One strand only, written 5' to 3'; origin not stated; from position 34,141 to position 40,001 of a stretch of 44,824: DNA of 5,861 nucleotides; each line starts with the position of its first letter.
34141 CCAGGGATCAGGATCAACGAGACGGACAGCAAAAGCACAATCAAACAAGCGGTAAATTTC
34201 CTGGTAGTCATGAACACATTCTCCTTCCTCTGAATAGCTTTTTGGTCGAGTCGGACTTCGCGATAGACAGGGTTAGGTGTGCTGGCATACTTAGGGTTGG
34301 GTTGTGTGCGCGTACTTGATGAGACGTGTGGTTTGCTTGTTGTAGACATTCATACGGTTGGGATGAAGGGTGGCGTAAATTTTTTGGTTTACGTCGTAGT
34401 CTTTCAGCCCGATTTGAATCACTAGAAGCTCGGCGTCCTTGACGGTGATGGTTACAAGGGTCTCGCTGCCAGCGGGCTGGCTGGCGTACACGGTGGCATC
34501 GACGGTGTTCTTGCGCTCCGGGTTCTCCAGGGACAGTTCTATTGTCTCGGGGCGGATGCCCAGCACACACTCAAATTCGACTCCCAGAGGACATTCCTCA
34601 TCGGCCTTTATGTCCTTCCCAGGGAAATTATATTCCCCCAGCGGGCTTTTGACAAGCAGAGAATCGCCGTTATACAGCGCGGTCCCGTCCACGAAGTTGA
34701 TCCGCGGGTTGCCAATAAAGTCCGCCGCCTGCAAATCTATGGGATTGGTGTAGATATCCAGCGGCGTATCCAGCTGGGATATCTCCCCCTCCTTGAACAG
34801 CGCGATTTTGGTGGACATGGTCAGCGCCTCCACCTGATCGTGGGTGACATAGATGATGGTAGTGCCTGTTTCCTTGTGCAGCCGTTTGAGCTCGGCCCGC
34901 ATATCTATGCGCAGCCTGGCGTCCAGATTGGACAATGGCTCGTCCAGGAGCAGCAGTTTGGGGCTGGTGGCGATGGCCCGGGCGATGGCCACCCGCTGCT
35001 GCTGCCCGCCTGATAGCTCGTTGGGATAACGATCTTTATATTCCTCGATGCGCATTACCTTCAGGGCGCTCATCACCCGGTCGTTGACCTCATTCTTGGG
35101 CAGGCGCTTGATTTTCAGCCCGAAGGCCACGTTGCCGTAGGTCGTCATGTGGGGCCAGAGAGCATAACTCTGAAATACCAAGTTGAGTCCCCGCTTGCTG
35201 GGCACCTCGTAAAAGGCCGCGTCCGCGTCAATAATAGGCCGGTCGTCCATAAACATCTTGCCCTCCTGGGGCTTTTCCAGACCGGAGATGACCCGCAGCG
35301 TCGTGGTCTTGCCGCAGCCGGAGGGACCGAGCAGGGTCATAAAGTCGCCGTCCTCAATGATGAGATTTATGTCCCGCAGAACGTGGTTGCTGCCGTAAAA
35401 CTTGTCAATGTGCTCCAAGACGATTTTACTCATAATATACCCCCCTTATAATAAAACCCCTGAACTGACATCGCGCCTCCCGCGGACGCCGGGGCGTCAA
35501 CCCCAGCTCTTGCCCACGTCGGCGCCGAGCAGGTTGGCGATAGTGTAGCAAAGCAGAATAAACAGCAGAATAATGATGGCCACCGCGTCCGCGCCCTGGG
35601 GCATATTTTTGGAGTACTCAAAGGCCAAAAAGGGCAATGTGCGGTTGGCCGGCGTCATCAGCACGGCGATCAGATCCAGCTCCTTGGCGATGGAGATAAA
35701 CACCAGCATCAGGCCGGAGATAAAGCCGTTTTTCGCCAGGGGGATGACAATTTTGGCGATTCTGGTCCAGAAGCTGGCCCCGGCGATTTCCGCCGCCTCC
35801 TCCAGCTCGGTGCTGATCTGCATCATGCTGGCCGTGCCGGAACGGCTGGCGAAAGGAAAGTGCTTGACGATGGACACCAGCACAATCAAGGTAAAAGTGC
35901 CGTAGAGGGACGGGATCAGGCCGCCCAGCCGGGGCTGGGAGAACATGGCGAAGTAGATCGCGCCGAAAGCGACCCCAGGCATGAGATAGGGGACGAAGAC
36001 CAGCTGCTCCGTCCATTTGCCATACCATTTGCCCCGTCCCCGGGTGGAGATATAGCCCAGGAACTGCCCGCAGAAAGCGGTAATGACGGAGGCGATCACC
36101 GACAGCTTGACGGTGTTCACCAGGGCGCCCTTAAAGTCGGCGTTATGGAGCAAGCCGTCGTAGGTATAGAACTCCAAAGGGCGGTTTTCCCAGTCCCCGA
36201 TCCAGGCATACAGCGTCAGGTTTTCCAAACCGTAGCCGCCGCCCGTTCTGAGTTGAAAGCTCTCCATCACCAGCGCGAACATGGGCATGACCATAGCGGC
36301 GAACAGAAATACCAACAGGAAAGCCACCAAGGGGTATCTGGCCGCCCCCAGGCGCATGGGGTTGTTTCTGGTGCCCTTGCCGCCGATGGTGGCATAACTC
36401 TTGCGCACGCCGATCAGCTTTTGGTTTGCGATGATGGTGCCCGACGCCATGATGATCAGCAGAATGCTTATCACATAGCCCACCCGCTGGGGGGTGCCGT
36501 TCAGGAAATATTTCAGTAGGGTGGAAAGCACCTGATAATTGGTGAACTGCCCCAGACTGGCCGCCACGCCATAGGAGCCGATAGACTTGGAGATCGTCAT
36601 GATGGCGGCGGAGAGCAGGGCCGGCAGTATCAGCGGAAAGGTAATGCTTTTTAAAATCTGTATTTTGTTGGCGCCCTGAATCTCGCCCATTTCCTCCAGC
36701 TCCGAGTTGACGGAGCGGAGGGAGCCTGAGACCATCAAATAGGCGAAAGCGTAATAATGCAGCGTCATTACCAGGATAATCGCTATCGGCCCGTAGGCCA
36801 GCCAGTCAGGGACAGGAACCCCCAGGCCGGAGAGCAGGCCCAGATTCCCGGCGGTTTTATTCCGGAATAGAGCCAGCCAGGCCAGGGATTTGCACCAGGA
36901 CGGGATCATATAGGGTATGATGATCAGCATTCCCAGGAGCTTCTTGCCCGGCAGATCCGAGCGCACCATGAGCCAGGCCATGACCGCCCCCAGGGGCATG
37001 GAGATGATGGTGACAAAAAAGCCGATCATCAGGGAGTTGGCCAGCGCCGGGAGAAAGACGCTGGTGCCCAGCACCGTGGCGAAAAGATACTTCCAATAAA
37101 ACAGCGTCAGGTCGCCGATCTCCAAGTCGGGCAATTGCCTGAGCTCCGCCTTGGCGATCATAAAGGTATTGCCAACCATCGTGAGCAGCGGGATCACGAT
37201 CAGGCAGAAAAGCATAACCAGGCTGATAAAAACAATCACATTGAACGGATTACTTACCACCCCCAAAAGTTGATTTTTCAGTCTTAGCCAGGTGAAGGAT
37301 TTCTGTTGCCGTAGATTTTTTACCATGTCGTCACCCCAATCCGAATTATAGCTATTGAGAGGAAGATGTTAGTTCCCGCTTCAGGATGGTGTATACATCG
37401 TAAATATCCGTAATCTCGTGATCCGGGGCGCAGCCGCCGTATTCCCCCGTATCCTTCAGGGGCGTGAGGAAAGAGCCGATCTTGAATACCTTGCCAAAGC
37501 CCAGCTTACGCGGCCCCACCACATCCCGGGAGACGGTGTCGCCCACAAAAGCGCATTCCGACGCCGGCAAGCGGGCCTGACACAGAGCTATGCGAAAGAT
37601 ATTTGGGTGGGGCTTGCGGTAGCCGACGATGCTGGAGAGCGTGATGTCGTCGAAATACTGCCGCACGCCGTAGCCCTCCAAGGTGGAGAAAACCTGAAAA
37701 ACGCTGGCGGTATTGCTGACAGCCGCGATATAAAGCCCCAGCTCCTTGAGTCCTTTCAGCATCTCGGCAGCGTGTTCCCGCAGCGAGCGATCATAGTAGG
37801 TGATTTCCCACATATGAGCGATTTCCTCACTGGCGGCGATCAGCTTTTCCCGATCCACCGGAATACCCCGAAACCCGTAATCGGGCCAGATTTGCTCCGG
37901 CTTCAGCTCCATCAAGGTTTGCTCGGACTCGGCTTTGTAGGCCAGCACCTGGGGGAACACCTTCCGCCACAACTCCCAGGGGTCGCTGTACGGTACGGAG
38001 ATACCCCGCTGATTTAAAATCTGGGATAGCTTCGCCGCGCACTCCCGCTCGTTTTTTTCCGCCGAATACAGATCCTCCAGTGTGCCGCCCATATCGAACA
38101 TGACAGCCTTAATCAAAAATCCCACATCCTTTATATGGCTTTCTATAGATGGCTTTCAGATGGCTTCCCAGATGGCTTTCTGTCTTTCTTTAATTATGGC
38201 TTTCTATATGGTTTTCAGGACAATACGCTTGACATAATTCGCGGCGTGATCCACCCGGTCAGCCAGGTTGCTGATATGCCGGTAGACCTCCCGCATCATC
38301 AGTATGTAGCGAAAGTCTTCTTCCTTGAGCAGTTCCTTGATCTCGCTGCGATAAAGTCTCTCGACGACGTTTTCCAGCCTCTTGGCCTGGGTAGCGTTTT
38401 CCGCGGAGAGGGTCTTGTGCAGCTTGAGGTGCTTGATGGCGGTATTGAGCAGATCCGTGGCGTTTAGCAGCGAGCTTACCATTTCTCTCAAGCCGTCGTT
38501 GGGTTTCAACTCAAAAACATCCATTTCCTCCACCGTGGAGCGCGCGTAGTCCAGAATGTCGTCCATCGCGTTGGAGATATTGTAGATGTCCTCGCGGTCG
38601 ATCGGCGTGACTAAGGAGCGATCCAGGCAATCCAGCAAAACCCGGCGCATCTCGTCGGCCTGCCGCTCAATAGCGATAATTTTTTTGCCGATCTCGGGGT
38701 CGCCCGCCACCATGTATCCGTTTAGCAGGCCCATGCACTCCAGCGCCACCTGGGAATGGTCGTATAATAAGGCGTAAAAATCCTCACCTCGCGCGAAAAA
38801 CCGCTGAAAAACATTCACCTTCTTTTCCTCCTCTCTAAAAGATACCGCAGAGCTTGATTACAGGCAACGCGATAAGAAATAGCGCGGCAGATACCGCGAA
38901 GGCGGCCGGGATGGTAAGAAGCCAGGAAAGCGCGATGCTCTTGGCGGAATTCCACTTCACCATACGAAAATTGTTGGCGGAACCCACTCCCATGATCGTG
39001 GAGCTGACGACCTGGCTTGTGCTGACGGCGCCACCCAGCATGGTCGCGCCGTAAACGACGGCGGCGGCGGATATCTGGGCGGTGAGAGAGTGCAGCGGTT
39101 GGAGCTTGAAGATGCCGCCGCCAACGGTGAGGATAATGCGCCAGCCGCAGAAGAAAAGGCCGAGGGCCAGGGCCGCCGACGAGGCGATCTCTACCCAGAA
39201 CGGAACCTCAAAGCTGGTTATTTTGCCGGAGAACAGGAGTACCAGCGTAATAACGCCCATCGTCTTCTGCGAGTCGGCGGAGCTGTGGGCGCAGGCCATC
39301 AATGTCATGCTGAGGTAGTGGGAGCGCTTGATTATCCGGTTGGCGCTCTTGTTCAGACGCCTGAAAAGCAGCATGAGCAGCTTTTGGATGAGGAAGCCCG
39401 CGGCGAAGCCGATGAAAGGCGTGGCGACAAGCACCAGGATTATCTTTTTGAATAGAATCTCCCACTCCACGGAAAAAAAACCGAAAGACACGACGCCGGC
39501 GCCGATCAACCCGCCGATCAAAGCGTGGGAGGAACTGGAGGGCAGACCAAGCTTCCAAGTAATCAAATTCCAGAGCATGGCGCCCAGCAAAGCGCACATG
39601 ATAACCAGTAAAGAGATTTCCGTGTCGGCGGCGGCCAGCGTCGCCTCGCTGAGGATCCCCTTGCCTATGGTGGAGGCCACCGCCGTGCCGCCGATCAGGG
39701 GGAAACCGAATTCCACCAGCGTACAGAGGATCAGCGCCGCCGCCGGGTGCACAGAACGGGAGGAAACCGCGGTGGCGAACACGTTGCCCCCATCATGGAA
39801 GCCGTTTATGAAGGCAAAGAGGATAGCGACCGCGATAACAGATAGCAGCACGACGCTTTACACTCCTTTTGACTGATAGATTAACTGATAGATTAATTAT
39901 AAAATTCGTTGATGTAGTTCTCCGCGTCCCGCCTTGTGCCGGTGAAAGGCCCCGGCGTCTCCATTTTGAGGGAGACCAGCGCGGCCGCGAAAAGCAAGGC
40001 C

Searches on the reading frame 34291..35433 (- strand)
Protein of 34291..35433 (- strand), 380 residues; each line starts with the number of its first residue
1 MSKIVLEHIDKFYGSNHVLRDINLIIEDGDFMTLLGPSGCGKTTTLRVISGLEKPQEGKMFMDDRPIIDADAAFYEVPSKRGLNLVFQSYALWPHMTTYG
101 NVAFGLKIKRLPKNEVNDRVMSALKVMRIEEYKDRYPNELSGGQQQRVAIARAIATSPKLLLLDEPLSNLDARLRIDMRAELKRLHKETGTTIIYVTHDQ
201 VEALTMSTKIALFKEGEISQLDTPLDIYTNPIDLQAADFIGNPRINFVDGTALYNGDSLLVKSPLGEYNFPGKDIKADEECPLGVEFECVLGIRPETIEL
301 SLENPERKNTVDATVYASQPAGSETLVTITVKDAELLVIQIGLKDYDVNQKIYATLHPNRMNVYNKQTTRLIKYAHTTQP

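Call 76: search_protein_families(library=pfam, proteins=[window:34291-35433:-], max_evalue=0.00001)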
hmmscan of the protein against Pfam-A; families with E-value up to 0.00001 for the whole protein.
window:34291-35433:- (380 aa): 3 families
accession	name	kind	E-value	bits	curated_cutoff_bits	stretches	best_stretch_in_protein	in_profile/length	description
PF00005.33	ABC_tran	-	5.4e-33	114.9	25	1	19-167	1-136/137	ABC transporter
PF13304.12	AAA_21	-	7.6e-07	29.9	27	0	131-200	229-300/304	AAA domain, putative AbiEii toxin, Type IV TA system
PF08402.16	TOBE_2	-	7.4e-06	26.4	21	0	291-340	1-47/76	TOBE domain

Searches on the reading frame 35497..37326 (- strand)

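Call 76: search_protein_families(library=pfam, proteins=[window:35497-37326:-], max_evalue=0.00001)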
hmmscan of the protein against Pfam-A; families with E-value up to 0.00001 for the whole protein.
window:35497-37326:- (609 aa): 1 family
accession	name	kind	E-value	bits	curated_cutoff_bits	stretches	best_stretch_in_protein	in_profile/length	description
PF00528.27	BPD_transp_1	-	2.4e-31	109.3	26.4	2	422-600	3-174/184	Binding-protein-dependent transport system inner membrane component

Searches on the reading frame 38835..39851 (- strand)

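Call 76: search_protein_families(library=pfam, proteins=[window:38835-39851:-], max_evalue=0.00001)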
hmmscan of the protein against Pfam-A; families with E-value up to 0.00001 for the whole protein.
window:38835-39851:- (338 aa): 1 family
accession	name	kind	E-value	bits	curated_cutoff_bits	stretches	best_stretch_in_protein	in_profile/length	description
PF01384.25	PHO4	-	4.9e-76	256.4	33.7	1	16-321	1-350/350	Phosphate transporter family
